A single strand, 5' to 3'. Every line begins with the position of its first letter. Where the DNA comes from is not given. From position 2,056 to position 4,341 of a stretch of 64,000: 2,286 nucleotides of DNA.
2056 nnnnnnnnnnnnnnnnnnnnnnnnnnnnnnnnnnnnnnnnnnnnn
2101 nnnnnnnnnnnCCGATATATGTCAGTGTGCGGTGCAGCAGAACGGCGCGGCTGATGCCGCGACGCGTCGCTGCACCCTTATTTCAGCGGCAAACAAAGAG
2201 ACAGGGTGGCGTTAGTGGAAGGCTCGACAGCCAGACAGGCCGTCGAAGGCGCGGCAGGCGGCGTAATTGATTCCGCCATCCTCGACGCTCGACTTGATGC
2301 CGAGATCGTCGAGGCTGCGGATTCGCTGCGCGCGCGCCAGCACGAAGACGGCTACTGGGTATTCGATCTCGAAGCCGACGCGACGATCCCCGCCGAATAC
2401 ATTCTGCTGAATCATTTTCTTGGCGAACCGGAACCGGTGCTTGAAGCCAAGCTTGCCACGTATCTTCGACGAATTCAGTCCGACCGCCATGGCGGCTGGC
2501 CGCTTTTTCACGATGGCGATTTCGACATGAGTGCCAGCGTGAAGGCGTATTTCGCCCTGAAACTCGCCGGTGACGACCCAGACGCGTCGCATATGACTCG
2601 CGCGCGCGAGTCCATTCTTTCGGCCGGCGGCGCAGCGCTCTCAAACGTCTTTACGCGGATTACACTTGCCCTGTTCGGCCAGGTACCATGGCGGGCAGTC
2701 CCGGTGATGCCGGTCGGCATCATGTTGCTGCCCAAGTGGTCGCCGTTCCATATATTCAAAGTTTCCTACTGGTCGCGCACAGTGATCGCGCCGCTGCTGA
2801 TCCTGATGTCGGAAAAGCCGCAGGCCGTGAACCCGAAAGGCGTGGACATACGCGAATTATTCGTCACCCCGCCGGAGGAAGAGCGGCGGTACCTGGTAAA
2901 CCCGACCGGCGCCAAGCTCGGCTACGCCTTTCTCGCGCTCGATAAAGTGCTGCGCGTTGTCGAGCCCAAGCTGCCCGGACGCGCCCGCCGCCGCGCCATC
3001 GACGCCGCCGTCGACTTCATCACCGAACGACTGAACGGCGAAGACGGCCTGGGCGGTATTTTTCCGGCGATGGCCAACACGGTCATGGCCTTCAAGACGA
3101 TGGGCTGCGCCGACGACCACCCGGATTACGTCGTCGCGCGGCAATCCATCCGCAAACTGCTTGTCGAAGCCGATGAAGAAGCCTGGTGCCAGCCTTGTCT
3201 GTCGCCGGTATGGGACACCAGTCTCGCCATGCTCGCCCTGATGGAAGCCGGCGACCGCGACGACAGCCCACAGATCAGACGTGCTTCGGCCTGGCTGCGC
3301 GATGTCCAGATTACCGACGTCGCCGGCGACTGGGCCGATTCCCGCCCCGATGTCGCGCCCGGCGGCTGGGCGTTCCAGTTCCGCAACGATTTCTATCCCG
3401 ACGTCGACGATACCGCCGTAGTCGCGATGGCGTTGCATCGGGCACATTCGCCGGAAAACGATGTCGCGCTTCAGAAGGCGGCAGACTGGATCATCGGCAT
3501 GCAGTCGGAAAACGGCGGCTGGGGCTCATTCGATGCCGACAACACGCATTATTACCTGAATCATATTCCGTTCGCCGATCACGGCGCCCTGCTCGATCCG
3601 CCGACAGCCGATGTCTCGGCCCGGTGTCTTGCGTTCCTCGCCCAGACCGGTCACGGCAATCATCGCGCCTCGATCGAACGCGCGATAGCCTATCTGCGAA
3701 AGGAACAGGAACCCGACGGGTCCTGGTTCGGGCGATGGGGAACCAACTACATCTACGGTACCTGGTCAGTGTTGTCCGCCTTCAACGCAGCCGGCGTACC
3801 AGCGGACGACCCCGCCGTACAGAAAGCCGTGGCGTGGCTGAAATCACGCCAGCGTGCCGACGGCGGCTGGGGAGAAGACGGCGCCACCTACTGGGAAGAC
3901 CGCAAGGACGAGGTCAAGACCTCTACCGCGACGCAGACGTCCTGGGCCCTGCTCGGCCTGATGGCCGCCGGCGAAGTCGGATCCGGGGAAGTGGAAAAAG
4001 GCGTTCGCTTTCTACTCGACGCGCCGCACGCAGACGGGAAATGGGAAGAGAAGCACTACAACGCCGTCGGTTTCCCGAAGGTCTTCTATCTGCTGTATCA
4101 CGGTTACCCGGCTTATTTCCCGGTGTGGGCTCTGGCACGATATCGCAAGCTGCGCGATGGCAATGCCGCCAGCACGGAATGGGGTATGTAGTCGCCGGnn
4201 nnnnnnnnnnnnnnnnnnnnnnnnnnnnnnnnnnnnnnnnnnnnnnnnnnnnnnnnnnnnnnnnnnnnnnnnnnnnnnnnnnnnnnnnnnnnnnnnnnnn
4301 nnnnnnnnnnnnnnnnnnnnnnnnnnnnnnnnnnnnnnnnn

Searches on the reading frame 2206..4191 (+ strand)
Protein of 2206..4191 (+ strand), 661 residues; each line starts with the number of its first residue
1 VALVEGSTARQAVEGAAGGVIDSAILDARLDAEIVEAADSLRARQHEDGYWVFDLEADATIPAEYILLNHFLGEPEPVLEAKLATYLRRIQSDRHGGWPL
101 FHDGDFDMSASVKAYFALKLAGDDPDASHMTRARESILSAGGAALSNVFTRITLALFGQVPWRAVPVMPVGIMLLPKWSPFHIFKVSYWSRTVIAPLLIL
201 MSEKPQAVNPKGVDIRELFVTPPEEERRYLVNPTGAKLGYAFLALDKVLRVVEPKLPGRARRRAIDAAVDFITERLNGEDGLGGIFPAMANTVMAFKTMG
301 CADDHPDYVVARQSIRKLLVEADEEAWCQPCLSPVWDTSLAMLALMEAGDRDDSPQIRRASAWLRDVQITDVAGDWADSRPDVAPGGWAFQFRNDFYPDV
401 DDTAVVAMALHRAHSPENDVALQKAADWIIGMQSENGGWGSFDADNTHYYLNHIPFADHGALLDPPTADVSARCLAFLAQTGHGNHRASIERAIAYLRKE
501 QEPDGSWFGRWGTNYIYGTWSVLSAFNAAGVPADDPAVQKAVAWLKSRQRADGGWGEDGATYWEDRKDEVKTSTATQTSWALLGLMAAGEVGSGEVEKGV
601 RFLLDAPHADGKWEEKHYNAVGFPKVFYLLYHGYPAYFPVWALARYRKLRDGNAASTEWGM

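Call 32: search_protein_families(library=ncbifam, proteins=[window:2206-4191:+], max_evalue=0.00001)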
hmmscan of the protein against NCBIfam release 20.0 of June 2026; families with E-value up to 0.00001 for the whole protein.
window:2206-4191:+ (661 aa): 5 families
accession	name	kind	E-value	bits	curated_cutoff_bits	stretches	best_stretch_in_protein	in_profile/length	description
TIGR01507.1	hopene_cyclase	equivalog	9.5e-240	797.3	431.1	1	28-650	15-637/640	squalene--hopene cyclase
TIGR01787.1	squalene_cyclas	subfamily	1.3e-187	625.2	322.7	1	36-648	4-622/622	squalene/oxidosqualene cyclases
TIGR03463.1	osq_cycl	subfamily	7.3e-75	252.5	851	1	41-646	4-634/634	2,3-oxidosqualene cyclase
TIGR04277.1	squa_tetra_cyc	equivalog_domain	1.1e-46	159.6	500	2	386-649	350-623/624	tetrahymanol synthase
NF053823.1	SCO2321_fam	equivalog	2.2e-15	56.5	300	0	424-530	67-162/405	SCO2321 family membrane protein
